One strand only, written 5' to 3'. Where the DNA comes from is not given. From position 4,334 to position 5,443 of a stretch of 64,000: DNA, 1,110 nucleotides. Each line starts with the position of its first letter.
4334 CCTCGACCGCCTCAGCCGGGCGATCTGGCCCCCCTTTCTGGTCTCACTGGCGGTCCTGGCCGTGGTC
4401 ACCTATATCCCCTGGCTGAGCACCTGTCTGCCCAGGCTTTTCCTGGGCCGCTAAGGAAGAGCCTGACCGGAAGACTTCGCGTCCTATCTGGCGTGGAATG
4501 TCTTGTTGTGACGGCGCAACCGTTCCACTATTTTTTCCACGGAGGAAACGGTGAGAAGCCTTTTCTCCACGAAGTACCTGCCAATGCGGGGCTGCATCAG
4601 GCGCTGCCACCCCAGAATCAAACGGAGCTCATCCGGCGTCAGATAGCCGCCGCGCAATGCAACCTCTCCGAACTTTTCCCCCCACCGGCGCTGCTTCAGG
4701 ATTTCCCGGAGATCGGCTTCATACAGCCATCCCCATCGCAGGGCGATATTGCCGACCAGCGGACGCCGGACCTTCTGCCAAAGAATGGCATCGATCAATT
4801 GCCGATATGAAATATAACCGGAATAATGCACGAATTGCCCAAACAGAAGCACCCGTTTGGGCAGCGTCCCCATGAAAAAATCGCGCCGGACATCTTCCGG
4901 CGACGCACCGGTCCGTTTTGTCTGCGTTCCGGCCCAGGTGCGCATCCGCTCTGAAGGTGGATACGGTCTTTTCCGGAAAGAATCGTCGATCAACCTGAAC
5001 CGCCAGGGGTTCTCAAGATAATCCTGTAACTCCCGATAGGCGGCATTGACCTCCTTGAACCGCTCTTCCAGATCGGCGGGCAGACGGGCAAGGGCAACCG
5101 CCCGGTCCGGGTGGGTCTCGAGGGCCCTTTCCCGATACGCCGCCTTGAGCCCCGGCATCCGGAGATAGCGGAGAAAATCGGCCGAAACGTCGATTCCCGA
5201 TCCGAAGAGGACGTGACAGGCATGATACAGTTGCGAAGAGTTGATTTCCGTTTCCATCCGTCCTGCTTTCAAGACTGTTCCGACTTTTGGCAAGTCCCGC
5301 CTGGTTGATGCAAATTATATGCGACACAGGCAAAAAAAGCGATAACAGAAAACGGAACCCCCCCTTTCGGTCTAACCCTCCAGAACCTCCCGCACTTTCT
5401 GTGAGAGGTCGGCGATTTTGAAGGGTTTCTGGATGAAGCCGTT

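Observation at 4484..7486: PilZ, GAF hybrid kinase and a J-domain protein with four MshEN-like repeats form a co-oriented module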

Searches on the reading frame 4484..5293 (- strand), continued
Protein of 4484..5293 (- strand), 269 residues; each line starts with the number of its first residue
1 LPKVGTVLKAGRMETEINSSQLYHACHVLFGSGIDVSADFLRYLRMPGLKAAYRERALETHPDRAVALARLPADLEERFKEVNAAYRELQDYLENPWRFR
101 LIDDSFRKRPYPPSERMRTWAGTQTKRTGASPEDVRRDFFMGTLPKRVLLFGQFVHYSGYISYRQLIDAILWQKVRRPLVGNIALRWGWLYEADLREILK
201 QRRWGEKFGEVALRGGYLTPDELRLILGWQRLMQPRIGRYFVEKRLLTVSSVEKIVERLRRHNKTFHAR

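Call 25: predict_structure(alignment_id=A2)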
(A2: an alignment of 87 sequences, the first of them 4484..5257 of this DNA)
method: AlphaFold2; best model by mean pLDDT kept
length: 257 residues; sequences in the alignment: 87
mean_pLDDT: 80.9   pTM: 0.49
mean pLDDT of the five models: 80.9, 80.7, 80.4, 79.1, 76.5
residues with pLDDT >= 90: 139; 70-90: 67; 50-70: 12; < 50: 39
segments of 3 or more residues with pLDDT < 50: 1-4, 90-124
pLDDT, mean of each block of 10 residues (from residue 1): 61 88 80 90 89 80 88 90 64 32 30 32 63 94 95 96 93 93 96 94 96 91 94 96 96 81
secondary structure, 60 per line:
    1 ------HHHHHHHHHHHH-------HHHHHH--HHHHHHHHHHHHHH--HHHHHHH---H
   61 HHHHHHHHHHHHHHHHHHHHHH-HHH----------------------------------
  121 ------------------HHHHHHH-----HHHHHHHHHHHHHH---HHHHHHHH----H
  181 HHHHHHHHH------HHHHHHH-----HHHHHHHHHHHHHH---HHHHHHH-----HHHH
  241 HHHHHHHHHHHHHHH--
elements in order: H7-18 H26-31 H34-47 H50-56 H60-82 H139-145 H151-164 H168-175 H180-189 H196-202 H208-221 H225-231 H237-255
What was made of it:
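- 4886..4990 (-): Disordered, basic, poorly conserved linker, residues ~90-124. pLDDT is 30-32 in the AlphaFold model (call 25).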

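Call 27: fold_search(model_id=the predicted structure, library=pdb)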
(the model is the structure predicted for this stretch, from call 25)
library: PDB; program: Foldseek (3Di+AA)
matches with E <= 10: 49; with E <= 0.001: 0
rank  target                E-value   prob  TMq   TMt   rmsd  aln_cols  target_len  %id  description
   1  5ckt_D                1.0e+00  0.16  0.10  0.25  15.0        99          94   16  Crystal Structure of KorA, a plasmid-encoded, global transcription regulator (released 2016-04-06)
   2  5cm3_A                1.8e+00  0.16  0.11  0.26  11.0       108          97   14  Crystal Structure of KorA, a plasmid-encoded, global transcription regulator (released 2016-04-06)
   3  2ctw_MODEL_1_A        2.1e+00  0.82  0.19  0.41   4.2        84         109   27  Solution structure of J-domain from mouse DnaJ subfamily C menber 5 (released 2005-11-24)
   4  5clv_B                2.1e+00  0.11  0.10  0.24  13.3       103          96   16  Crystal Structure of KorA-operator DNA complex (KorA-OA) (released 2016-04-06)
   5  4zxh                  2.2e+00  0.14  0.13  0.04   9.6        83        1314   20  Crystal Structure of holo-AB3403 a four domain nonribosomal peptide synthetase from Acinetobacter Baumanii (released 2015-12-30)
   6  2w7n_B                2.2e+00  0.11  0.10  0.25  14.0       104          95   15  Crystal Structure of KorA Bound to Operator DNA: Insight into Repressor Cooperation in RP4 Gene Regulation (released 2009-02-17)
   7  5clv_I                2.3e+00  0.20  0.10  0.39  10.0        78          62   15  Crystal Structure of KorA-operator DNA complex (KorA-OA) (released 2016-04-06)
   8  5cm3_B                2.3e+00  0.20  0.13  0.31  13.5       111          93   14  Crystal Structure of KorA, a plasmid-encoded, global transcription regulator (released 2016-04-06)
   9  5htl_A                2.4e+00  0.99  0.21  0.38   1.3        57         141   26  Structure of MshE with cdg (released 2016-10-05)
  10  5clv_A                2.7e+00  0.11  0.10  0.26  13.8       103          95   16  Crystal Structure of KorA-operator DNA complex (KorA-OA) (released 2016-04-06)
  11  2w7n_A                2.8e+00  0.18  0.12  0.30   9.7       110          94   12  Crystal Structure of KorA Bound to Operator DNA: Insight into Repressor Cooperation in RP4 Gene Regulation (released 2009-02-17)
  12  5clv_E                3.0e+00  0.18  0.11  0.38  10.1        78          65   15  Crystal Structure of KorA-operator DNA complex (KorA-OA) (released 2016-04-06)
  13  8qa9_C                3.6e+00  0.16  0.13  0.28   9.6       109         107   12  Crystal structure of the RK2 plasmid encoded co-complex of the C-terminally truncated transcriptional repressor protei (released 2024-02-21)
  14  8pfa_A                3.8e+00  0.97  0.20  0.36   1.6        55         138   29  X-ray structure of the Thermus thermophilus K167R mutant of the PilF-GSPIIB domain in the c-di-GMP bound state (released 2024-06-26)
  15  8pdk_A                3.8e+00  0.96  0.20  0.37   1.9        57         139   28  X-ray structure of the Thermus thermophilus PilF-GSPIIB domain in the c-di-GMP bound state (released 2024-06-26)
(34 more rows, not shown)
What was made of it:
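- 5003..5245 (-): J domain, residues ~5-85. HPD is at residues 49-51 (nt 5105-5113). A short extra helix sits between helix I and helix II. AlphaFold pLDDT is 80-90, and Foldseek matches 2ctw at probability 0.82 (calls 25, 27).
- On J-domain proteins (Pfam DnaJ PF00226): The AlphaFold helices match 2ctw at probability 0.82 (calls 25, 27).
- Tried and rejected: Foldseek with the full-length model: mostly noise (KorA and similar, probability <0.2) apart from the MshE, PilF and J-domain hits (call 27).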

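Call 61: find_encoding_contigs(protein=P0015, flank=5000, max_places=2)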
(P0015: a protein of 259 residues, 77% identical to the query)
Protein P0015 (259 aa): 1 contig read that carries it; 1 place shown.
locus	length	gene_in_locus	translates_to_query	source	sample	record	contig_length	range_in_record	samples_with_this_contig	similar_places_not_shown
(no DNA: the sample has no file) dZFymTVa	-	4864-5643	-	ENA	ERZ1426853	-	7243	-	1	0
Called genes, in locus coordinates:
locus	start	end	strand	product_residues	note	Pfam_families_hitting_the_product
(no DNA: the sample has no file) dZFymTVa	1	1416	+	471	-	?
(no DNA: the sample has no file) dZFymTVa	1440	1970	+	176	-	PF01584:CheW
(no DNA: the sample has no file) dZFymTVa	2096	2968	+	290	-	PF03705:CheR_N, PF01739:CheR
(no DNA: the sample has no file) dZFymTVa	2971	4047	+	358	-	PF00072:Response_reg, PF01339:CheB_methylest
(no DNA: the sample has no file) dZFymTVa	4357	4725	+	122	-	PF00072:Response_reg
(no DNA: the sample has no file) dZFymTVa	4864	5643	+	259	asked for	PF00226:DnaJ (weak)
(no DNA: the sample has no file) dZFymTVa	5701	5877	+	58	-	-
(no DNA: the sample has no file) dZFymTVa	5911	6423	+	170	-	PF01584:CheW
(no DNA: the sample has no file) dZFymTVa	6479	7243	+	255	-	?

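Call 62: find_encoding_contigs(protein=P0012, flank=5000, max_places=2)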
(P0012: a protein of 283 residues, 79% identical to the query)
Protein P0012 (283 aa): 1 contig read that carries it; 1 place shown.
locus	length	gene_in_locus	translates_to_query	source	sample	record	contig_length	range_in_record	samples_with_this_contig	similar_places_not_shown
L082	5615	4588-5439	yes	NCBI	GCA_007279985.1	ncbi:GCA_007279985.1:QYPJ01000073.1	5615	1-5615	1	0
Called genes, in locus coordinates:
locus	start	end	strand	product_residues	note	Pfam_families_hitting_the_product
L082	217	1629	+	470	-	PF00072:Response_reg, PF00158:Sigma54_activat, PF14532:Sigma54_activ_2, PF07728:AAA_5, PF25601:AAA_lid_14, PF02954:HTH_8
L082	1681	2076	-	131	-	PF00072:Response_reg, PF23198:PDE8A_N (faint)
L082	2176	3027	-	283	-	PF13690:CheX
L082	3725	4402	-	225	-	PF00215:OMPdecase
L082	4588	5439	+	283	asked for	PF00226:DnaJ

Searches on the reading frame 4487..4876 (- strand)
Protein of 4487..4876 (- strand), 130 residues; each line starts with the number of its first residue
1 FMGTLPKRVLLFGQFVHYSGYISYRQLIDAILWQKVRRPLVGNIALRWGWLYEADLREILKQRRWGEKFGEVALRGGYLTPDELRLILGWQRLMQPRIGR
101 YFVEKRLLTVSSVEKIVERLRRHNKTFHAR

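Call 40: search_solved_structures(query=A3, max_evalue=10, show_alignments=4)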
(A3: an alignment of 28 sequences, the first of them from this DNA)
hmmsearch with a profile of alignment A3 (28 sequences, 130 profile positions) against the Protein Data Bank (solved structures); distinct sequences matched with E-value up to 10: 13.
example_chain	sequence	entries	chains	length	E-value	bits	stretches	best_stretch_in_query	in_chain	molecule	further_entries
6f8l_G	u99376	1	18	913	1e-06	32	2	7-59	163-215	Type IV pilus assembly protein PilF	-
8pe0_A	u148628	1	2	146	0.01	19.1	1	7-61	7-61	c-di-GMP binding domain of the ATPase enzyme PilF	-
8pfa_A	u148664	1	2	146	0.024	17.9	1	7-61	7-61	c-di-GMP binding domain of the ATPase enzyme PilF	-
8pdk_A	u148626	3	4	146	0.04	17.2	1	7-61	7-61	c-di-GMP binding domain of the ATPase enzyme PilF | ATP-binding motif-containing protein pilF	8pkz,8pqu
6ejf_J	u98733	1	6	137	0.049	16.9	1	8-61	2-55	Type IV pilus assembly protein PilF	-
9glg_A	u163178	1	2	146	0.051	16.9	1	7-59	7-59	ATP-binding motif-containing protein pilF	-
5htl_A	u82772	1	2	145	0.069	16.4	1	38-93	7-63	MSHA biogenesis protein MshE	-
1i49_A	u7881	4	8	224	0.48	13.7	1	58-117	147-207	ARFAPTIN 2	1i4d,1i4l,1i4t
9gl5_A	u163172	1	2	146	0.6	13.4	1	7-61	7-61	ATP-binding motif-containing protein pilF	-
5zfr_A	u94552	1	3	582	1.3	12.3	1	68-119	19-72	Type IV pilus biogenesis ATPase PilB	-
8v37_A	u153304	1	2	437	1.8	11.8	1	18-61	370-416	Sulfopropanediol 3-dehydrogenase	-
8v35_A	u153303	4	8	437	1.9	11.8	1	18-61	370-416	Sulfopropanediol 3-dehydrogenase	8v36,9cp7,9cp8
9cp9_A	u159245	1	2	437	1.9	11.8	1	18-61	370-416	Sulfopropanediol 3-dehydrogenase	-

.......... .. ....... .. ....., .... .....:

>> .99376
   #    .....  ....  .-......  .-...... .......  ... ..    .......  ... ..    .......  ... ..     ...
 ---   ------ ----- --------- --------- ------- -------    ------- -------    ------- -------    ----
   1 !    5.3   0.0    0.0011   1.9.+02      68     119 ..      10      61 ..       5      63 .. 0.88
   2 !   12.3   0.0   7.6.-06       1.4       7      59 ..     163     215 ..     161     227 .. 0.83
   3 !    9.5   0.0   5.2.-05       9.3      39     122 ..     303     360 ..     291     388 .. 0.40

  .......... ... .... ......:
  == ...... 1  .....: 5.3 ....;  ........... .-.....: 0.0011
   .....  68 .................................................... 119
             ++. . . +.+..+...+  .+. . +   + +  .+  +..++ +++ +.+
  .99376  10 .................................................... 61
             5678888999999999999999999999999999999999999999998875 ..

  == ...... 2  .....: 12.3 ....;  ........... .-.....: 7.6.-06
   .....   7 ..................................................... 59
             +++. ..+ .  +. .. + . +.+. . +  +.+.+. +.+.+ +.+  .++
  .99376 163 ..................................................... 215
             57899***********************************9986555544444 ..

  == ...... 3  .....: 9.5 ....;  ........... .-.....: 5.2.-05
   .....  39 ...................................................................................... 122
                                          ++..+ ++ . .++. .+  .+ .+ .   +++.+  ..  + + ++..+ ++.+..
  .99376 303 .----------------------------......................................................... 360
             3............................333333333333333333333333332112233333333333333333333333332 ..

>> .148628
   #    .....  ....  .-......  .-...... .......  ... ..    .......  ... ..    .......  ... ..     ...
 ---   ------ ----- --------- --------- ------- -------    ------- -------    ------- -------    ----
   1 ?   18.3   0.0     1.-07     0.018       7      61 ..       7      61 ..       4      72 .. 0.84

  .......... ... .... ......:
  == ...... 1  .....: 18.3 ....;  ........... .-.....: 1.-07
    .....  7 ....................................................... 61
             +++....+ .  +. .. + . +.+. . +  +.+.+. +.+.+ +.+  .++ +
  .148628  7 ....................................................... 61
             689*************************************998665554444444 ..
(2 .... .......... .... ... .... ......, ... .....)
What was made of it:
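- The C-terminal profile hits PilF at E 1e-6, PilF GSPII-B at 0.01-0.05 and MshE at 0.069 (call 40).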

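Call 43: find_homologous_proteins(query=A3, max_evalue=0.001)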
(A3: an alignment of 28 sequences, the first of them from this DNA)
Query A3 (28 sequences) (130 aa, profile of the alignment): 53 proteins with E <= 0.001 among 8000 candidates.
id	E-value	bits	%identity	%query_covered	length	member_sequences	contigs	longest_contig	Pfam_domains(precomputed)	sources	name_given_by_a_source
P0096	7.1e-57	209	67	99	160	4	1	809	-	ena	-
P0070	1.9e-56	208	95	100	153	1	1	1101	-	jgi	jgi:hypothetical protein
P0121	8.2e-56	205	68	100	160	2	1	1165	-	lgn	-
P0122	8.2e-55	202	65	98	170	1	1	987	-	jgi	jgi:hypothetical protein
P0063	9.4e-55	202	74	100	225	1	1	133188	PF00226.37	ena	-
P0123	6.4e-54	199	68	92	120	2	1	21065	-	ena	-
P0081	9.9e-53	196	60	95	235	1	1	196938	PF00226.37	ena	-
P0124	3.0e-52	194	60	94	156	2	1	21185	-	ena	-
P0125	6.9e-50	186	46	98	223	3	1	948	PF00226.37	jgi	jgi:hypothetical protein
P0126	1.0e-49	186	46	96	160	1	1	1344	-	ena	-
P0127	7.9e-49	183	48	98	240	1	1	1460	PF00226.37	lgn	-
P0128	8.6e-48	180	47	95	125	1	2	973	-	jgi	jgi:hypothetical protein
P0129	3.8e-47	177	44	95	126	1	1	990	-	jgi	jgi:hypothetical protein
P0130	9.0e-47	176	45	98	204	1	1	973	-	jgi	jgi:hypothetical protein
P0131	7.7e-45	170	43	96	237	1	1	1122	PF00226.37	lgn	-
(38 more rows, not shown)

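Call 51: search_protein_representatives(alignment_id=A3)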
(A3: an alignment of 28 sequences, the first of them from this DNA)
Query: 28 sequences, 130 profile positions. Proteins with E-value up to 0.001 (for the whole library): 3401; up to 1e-10: 1099; up to 1e-30: 428. The best 150 are listed.
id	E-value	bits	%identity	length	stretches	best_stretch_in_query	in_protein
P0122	2.6e-55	202.2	-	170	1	2-128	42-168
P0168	1.2e-51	190.4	-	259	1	3-129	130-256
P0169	1.7e-51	189.8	-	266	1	1-129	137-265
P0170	2.5e-48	179.6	-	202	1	1-127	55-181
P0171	5.6e-46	172.0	-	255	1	1-127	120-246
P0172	9.8e-45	168.0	-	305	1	1-128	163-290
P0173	1.2e-44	167.7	-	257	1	1-126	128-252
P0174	1.3e-44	167.6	-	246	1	1-128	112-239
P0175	1.3e-44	167.6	-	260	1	1-127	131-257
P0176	1.7e-44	167.2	-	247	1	1-127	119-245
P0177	1.8e-44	167.1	-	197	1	1-128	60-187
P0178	3.6e-44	166.2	-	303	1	4-127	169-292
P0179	8.6e-44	165.0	-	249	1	1-127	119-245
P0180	1.2e-43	164.4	-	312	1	1-128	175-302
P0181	1.4e-43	164.2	-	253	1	1-128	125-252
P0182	3.3e-43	163.0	-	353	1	5-128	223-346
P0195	1.1e-41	158.1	-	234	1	9-128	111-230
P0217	6.2e-40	152.5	-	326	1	1-129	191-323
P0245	1.6e-38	147.9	-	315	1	1-129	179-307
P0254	4.2e-38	146.6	-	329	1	1-128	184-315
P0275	1.7e-37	144.5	-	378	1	2-128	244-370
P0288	6.7e-37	142.7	-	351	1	2-128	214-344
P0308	2.1e-36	141.1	-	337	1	4-129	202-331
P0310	2.2e-36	141.0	-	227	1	1-126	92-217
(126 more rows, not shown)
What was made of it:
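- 4484..5257 (-): Gene for a 257-aa class-C J-domain protein with a C-terminal tandem (MshEN_N)2 module. This is the conserved entity. At least 428 representatives at 50% identity score E<=1e-30 with the C-terminal profile (call 51).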

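Call 52: search_protein_families(library=pfam, proteins=[P0172, P0182, P0217, P0254, P0275, P0288, P0308, P0245, P0195, P0310], max_evalue=0.01)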
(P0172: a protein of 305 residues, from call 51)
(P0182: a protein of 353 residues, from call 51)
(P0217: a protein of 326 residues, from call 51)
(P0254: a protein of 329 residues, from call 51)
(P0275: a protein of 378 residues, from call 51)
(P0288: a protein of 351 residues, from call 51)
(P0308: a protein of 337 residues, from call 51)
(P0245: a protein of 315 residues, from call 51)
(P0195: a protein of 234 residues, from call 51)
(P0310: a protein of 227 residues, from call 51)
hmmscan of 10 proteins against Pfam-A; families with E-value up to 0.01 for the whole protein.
P0172 (305 aa): 2 families
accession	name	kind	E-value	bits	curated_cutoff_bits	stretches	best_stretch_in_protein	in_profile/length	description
PF00226.36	DnaJ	-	1.9e-06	28.3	27.8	1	36-78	16-54/63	DnaJ domain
PF15404.12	PH_4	-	0.0058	17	27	1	99-158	117-176/183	Pleckstrin homology domain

P0182 (353 aa): 1 family
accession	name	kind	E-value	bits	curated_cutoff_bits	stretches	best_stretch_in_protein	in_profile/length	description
PF00226.36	DnaJ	-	8.9e-09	35.8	27.8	1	39-82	16-55/63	DnaJ domain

P0217 (326 aa): 1 family
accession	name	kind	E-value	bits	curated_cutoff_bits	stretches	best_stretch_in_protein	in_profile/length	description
PF00226.36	DnaJ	-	1.3e-05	25.7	27.8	1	111-152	17-54/63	DnaJ domain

P0254 (329 aa): 1 family
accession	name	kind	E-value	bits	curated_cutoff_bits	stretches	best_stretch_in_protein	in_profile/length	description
PF00226.36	DnaJ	-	1.7e-07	31.7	27.8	1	33-81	10-54/63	DnaJ domain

P0275 (378 aa): 1 family
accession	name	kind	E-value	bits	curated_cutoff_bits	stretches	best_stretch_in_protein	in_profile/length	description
PF02811.25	PHP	-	8.1e-19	69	26.4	1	4-155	2-133/164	PHP domain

P0288 (351 aa): 1 family
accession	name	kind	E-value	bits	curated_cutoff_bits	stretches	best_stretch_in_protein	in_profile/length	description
PF00226.36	DnaJ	-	2.4e-06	28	27.8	1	45-95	13-59/63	DnaJ domain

P0308 (337 aa): 2 families
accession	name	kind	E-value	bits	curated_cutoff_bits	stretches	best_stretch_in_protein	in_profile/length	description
PF00226.36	DnaJ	-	2.1e-05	25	27.8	1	35-81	12-54/63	DnaJ domain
PF10415.14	FumaraseC_C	-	0.0036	18.2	32.5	0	240-259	29-48/54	Fumarase C C-terminus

P0245 (315 aa): 3 families
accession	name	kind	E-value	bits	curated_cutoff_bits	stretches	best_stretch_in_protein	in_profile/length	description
PF00226.36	DnaJ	-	1.3e-05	25.6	27.8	1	32-78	14-54/63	DnaJ domain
PF01080.22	Presenilin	-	0.0035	16.6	34.3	1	100-200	250-346/408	Presenilin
PF06295.17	ZapG-like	-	0.0062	17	33.5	0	61-163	52-117/123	Z-ring associated protein G-like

P0195 (234 aa): 1 family
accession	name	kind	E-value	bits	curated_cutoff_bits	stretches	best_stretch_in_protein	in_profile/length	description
PF00226.36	DnaJ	-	1.8e-05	25.2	27.8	1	19-60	14-51/63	DnaJ domain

P0310 (227 aa): 1 family
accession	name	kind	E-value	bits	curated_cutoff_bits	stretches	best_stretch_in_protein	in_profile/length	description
PF00226.36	DnaJ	-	0.00022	21.7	27.8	1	33-77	15-55/63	DnaJ domain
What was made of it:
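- In 9 of 10 sampled distant representatives the module follows a J domain (calls 43, 51, 52).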

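Call 65: predict_structure(alignment_id=A3)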
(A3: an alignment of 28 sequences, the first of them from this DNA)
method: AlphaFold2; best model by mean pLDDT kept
length: 130 residues; sequences in the alignment: 28
mean_pLDDT: 94.1   pTM: 0.78
mean pLDDT of the five models: 94.1, 93.7, 93.1, 92.9, 92.0
residues with pLDDT >= 90: 123; 70-90: 3; 50-70: 4; < 50: 0
segments of 3 or more residues with pLDDT < 50: none
pLDDT, mean of each block of 10 residues (from residue 1): 82 96 97 94 95 97 94 97 96 94 98 97 86
secondary structure, 60 per line:
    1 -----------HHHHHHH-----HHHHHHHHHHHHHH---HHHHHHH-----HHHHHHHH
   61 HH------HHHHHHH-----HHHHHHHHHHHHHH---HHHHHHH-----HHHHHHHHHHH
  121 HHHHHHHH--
elements in order: H12-18 H24-37 H41-47 H53-62 H69-75 H81-94 H98-104 H110-128
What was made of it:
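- The C-terminal AlphaFold model has pLDDT 94.1 and pTM 0.78 (call 65).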

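Call 67: fold_search(model_id=the predicted structure, library=pdb)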
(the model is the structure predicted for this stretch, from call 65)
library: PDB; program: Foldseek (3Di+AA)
matches with E <= 10: 19; with E <= 0.001: 0
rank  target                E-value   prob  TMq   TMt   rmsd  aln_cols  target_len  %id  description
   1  5htl_A                2.4e+00  0.98  0.41  0.38   1.3        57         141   26  Structure of MshE with cdg (released 2016-10-05)
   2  8pdk_B                2.9e+00  0.94  0.37  0.36   1.8        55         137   27  X-ray structure of the Thermus thermophilus PilF-GSPIIB domain in the c-di-GMP bound state (released 2024-06-26)
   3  9glg_A                3.2e+00  0.93  0.38  0.36   1.8        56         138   25  X-ray structure of the Thermus thermophilus Q218E mutant of the PilF-GSPIIB domain in the c-di-GMP bound state (released 2025-06-25)
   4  6ejf_G                3.5e+00  0.80  0.38  0.34   2.1        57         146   30  Thermus thermophilus PilF ATPase (apoprotein form) (released 2018-08-01)
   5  8pe0_A                3.7e+00  0.89  0.38  0.36   2.0        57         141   28  X-ray structure of the Thermus thermophilus K167L mutant of the PilF-GSPIIB domain in the c-di-GMP bound state (released 2024-06-26)
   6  8pfa_A                3.9e+00  0.90  0.38  0.36   1.7        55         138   27  X-ray structure of the Thermus thermophilus K167R mutant of the PilF-GSPIIB domain in the c-di-GMP bound state (released 2024-06-26)
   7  8pdk_A                3.9e+00  0.89  0.38  0.36   2.0        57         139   26  X-ray structure of the Thermus thermophilus PilF-GSPIIB domain in the c-di-GMP bound state (released 2024-06-26)
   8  8pfa_B                4.8e+00  0.84  0.37  0.35   1.8        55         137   27  X-ray structure of the Thermus thermophilus K167R mutant of the PilF-GSPIIB domain in the c-di-GMP bound state (released 2024-06-26)
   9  9lki_A                5.4e+00  0.03  0.19  0.19  18.6       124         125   10  N-terminal domain (NTD) structure of aciniform spidroin 1(AcSp1) from Latrodectus hesperus (released 2025-10-01)
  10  8pkz_MODEL_1_A        5.6e+00  0.13  0.24  0.21  14.5        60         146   28  NMR solution structure of PilF-GSPIIB in the c-di-GMP bound state (released 2024-07-10)
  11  5htl_B                5.9e+00  0.85  0.41  0.38   1.4        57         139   26  Structure of MshE with cdg (released 2016-10-05)
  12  9gl5_A                5.9e+00  0.13  0.20  0.19  12.9        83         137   19  X-ray structure of the Thermus thermophilus Q190E mutant of the PilF-GSPIIB domain in the c-di-GMP bound state (released 2025-06-25)
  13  9glg_B                7.0e+00  0.14  0.22  0.21  13.7        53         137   30  X-ray structure of the Thermus thermophilus Q218E mutant of the PilF-GSPIIB domain in the c-di-GMP bound state (released 2025-06-25)
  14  5znz_D                7.7e+00  0.01  0.14  0.07  12.8       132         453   17  Structure of mDR3 DD with MBP tag mutant-I387V (released 2019-04-17)
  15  7ui2_A                8.1e+00  0.03  0.18  0.18  14.2        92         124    8  The crystal structure of 15kDa Phlebotomus papatasi salivary protein Ppsp15. (released 2023-04-05)
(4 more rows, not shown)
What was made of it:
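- Its top eight PDB neighbours out of 350,542 chains are all MshE or PilF GSPII: rmsd 1.3-2.1 A over 55-57 columns, 25-30% identity, probability 0.80-0.98 (call 67). The nearest structures are the ligand-bound forms (call 67).
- Tried and rejected: I repeated the search with the C-terminal model alone, which gave a clean list (call 67).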
